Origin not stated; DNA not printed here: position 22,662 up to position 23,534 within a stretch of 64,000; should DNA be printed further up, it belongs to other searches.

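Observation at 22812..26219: Solitary 1135-aa STAND NTPase with TPR sensor and an unrecognised C-terminal module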

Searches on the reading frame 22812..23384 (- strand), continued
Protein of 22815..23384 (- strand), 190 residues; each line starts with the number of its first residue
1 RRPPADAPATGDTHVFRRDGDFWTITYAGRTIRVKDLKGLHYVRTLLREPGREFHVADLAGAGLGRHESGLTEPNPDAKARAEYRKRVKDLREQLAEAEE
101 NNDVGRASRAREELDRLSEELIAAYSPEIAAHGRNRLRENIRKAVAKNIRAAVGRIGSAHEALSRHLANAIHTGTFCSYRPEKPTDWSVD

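Call 81: search_protein_families(library=pfam, proteins=[L012:6708-8510:+, L014:6711-8525:+, L007:6717-8561:+, L019:7257-8525:+, L015:6075-8513:+, L018:5145-9197:+, L009:5841-8537:+, L002:944-3616:+], max_evalue=0.001)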
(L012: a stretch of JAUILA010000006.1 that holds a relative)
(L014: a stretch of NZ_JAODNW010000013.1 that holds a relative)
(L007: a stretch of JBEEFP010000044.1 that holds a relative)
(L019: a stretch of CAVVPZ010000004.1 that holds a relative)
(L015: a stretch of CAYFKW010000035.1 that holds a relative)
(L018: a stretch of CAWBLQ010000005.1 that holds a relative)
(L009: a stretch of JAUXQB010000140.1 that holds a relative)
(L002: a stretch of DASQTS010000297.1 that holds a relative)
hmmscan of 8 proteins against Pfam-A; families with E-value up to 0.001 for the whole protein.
L012:6708-8510:+ (601 aa): 8 families
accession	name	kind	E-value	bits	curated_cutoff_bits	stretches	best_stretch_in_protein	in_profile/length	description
PF07719.23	TPR_2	-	5.1e-09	36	27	0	276-304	4-32/34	Tetratricopeptide repeat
PF00515.34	TPR_1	-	5.4e-09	35.9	27.8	0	280-305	8-33/34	Tetratricopeptide repeat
PF13414.12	TPR_11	-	1.3e-06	28.4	26.8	0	178-206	11-39/42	TPR repeat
PF12895.13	ANAPC3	-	1.4e-05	25.7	27.2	0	222-297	6-80/82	Anaphase-promoting complex, cyclosome, subunit 3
PF13181.12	TPR_8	-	1.4e-05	25.3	25.7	0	283-305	11-33/34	Tetratricopeptide repeat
PF13431.12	TPR_17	-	4e-05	24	24.4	0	228-251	2-25/34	Tetratricopeptide repeat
PF14559.12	TPR_19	-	0.00024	21.8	25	0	251-305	3-57/68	Tetratricopeptide repeat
PF13428.12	TPR_14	-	0.00037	21.3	23.5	0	243-277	5-39/44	Tetratricopeptide repeat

L014:6711-8525:+ (605 aa): 6 families
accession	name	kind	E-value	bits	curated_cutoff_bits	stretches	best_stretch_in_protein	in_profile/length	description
PF13431.12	TPR_17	-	6.3e-07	29.6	24.4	0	254-285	2-33/34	Tetratricopeptide repeat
PF07719.23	TPR_2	-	6.5e-07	29.4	27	0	233-264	3-34/34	Tetratricopeptide repeat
PF13428.12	TPR_14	-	3.4e-06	27.7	23.5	1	233-272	3-42/44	Tetratricopeptide repeat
PF13414.12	TPR_11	-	0.00013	22.1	26.8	0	170-190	11-31/42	TPR repeat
PF00515.34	TPR_1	-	0.0002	21.5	27.8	0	236-264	6-34/34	Tetratricopeptide repeat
PF12895.13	ANAPC3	-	0.00037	21.1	27.2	0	280-354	4-78/82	Anaphase-promoting complex, cyclosome, subunit 3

L007:6717-8561:+ (615 aa): 2 families
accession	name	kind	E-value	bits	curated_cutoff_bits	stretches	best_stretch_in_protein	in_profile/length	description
PF00072.30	Response_reg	-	1.2e-30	106.3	30.2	1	40-151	1-111/111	Response regulator receiver domain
PF00211.25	Guanylate_cyc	-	7.8e-21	74.9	21.9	1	220-397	7-181/183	Adenylate and Guanylate cyclase catalytic domain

L019:7257-8525:+ (423 aa): 0 families

L015:6075-8513:+ (813 aa): 3 families
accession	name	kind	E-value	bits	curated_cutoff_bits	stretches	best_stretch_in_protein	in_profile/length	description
PF00211.25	Guanylate_cyc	-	5.2e-12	46.2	21.9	1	17-176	10-179/183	Adenylate and Guanylate cyclase catalytic domain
PF07719.23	TPR_2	-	2.4e-05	24.5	27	0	366-382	18-34/34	Tetratricopeptide repeat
PF13428.12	TPR_14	-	0.00089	20.2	23.5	0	366-389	18-41/44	Tetratricopeptide repeat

L018:5145-9197:+ (1351 aa): 6 families
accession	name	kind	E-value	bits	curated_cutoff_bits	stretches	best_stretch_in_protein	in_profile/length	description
PF13191.12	AAA_16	-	2.8e-23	83.7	32.6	1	19-206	2-167/167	AAA ATPase domain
PF00211.25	Guanylate_cyc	-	1.2e-18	67.8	21.9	1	1184-1342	5-174/183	Adenylate and Guanylate cyclase catalytic domain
PF13401.12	AAA_22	-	9.7e-05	23.1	27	0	44-200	8-115/130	AAA domain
PF07719.23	TPR_2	-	0.00022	21.5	27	0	840-866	5-31/34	Tetratricopeptide repeat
PF13424.12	TPR_12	-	0.00027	21.5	30.1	0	839-889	6-58/77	Tetratricopeptide repeat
PF20720.3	nSTAND3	-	0.0007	19.8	27.2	0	45-74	21-50/155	Novel STAND NTPase 3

L009:5841-8537:+ (899 aa): 2 families
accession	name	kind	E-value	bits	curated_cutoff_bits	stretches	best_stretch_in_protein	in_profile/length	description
PF13191.12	AAA_16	-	2.2e-08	35.2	32.6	1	9-115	1-124/167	AAA ATPase domain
PF20703.3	nSTAND1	-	0.00015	22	27.1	1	8-58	14-65/379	Novel STAND NTPase 1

L002:944-3616:+ (891 aa): 5 families
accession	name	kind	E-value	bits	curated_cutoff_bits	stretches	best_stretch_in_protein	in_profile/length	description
PF20703.3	nSTAND1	-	1.2e-05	25.6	27.1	1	8-115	14-133/379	Novel STAND NTPase 1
PF13191.12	AAA_16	-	0.0002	22.3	32.6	1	9-79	1-85/167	AAA ATPase domain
PF13424.12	TPR_12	-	0.00023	21.7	30.1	1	581-644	5-70/77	Tetratricopeptide repeat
PF13401.12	AAA_22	-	0.00052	20.8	27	0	29-111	7-97/130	AAA domain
PF00931.28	NB-ARC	-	0.00081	19.2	23.5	0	18-217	6-222/248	NB-ARC domain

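Call 88: search_protein_families(library=pfam, proteins=[P0173, P0174, P0179, P0185, P0186, P0187, P0188, P0204, P0206, P0213], max_evalue=0.0001)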
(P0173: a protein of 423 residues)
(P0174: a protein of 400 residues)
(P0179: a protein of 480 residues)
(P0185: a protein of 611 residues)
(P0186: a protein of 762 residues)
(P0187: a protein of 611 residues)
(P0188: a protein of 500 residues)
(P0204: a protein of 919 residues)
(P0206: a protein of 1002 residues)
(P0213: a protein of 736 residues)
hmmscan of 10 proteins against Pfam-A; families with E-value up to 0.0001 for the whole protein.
P0173 (423 aa): 3 families
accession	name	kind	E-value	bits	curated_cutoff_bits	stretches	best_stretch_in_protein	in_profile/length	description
PF13424.12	TPR_12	-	3.5e-07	30.7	30.1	1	124-194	4-73/77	Tetratricopeptide repeat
PF07719.23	TPR_2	-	6.9e-06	26.2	27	0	125-153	3-31/34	Tetratricopeptide repeat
PF14559.12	TPR_19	-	4.9e-05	24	25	0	32-69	18-55/68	Tetratricopeptide repeat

P0174 (400 aa): 1 family
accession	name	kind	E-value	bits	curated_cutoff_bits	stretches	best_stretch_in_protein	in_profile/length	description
PF13424.12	TPR_12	-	3.3e-06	27.6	30.1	1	88-157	9-77/77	Tetratricopeptide repeat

P0179 (480 aa): 0 families

P0185 (611 aa): 0 families

P0186 (762 aa): 2 families
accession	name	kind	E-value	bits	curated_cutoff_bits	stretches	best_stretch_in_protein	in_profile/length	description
PF13424.12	TPR_12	-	3.6e-11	43.5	30.1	1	73-129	19-76/77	Tetratricopeptide repeat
PF07719.23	TPR_2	-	4.1e-05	23.8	27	0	382-405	4-27/34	Tetratricopeptide repeat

P0187 (611 aa): 0 families

P0188 (500 aa): 0 families

P0204 (919 aa): 2 families
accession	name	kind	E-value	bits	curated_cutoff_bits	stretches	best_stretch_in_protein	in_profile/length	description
PF20703.3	nSTAND1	-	2.3e-06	28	27.1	1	13-143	12-160/379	Novel STAND NTPase 1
PF13424.12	TPR_12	-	1.1e-05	26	30.1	0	566-631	7-75/77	Tetratricopeptide repeat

P0206 (1002 aa): 0 families

P0213 (736 aa): 1 family
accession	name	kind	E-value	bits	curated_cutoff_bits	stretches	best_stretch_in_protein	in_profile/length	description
PF13424.12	TPR_12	-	1.3e-09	38.6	30.1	0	444-515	6-76/77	Tetratricopeptide repeat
